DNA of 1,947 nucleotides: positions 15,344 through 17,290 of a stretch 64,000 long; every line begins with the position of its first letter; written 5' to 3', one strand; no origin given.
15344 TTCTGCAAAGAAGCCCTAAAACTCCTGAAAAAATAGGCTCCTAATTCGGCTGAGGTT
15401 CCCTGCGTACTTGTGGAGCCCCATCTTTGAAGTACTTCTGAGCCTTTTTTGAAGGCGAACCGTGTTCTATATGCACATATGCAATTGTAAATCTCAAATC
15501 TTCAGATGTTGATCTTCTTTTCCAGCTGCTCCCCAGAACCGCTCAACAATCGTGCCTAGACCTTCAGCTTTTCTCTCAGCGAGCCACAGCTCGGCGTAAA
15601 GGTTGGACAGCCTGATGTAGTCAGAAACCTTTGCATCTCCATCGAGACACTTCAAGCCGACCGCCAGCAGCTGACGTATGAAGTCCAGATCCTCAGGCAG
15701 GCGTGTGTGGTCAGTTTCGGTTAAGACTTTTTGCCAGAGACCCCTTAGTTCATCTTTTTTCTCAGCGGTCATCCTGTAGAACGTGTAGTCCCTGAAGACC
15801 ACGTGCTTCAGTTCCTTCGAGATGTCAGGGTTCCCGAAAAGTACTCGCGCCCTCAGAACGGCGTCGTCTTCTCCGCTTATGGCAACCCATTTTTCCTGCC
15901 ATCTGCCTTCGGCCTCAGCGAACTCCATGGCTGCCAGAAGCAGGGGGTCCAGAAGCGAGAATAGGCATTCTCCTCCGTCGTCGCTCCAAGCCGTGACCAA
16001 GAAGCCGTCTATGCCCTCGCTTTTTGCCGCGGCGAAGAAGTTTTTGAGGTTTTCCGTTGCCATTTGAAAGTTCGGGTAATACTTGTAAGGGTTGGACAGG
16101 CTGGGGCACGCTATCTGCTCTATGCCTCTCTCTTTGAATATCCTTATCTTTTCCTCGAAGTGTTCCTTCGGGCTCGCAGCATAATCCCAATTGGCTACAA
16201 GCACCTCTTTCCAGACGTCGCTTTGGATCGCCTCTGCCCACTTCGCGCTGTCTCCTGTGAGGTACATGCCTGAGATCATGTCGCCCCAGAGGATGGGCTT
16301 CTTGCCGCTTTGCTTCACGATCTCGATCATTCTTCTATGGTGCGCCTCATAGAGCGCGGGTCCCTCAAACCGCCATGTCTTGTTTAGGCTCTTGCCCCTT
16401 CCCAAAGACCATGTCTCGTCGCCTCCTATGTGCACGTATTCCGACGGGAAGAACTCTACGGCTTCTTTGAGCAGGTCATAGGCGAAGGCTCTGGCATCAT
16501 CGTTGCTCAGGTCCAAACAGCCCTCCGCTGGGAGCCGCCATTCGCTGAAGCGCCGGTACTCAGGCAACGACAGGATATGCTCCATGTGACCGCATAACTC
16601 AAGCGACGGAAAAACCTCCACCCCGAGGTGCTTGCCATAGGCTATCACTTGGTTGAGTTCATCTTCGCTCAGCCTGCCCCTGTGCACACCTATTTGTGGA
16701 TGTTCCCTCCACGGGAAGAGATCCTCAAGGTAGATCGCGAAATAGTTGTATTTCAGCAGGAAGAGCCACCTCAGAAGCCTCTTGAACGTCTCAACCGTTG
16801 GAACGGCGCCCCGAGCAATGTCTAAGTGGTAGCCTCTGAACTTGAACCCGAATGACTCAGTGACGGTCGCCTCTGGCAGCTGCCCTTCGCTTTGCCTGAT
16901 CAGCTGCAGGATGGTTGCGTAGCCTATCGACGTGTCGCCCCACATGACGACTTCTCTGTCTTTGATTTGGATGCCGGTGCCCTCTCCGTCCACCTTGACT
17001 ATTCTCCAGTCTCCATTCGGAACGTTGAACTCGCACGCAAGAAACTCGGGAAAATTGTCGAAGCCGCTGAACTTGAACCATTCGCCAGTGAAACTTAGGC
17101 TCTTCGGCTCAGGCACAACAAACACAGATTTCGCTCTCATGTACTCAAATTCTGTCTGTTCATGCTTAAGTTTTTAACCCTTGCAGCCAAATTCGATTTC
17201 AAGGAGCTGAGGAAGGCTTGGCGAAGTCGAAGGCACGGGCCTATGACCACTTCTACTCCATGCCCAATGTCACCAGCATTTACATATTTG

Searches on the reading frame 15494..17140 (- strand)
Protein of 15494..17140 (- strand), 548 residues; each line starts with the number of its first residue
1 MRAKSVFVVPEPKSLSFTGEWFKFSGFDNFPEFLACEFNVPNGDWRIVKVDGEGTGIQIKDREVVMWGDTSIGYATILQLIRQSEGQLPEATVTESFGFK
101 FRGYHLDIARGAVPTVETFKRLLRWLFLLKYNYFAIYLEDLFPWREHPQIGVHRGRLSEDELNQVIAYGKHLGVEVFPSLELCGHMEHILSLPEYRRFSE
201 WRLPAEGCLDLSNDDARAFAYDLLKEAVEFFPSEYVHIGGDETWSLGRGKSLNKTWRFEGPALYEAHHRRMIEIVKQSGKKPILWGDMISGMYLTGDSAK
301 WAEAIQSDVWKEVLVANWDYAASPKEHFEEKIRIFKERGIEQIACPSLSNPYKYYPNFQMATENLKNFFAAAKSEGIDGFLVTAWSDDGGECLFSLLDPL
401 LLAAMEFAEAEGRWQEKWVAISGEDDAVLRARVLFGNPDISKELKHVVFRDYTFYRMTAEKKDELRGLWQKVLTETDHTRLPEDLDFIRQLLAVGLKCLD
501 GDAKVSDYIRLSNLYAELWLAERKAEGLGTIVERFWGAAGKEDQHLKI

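Call 116: search_protein_families(library=pfam, proteins=[window:15494-17140:-], max_evalue=0.001)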
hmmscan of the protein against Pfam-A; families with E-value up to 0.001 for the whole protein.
window:15494-17140:- (548 aa): 1 family
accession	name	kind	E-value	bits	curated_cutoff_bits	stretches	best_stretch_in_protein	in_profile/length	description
PF00728.28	Glyco_hydro_20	-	7.4e-21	75.3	22.3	1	99-322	1-259/348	Glycosyl hydrolase family 20, catalytic domain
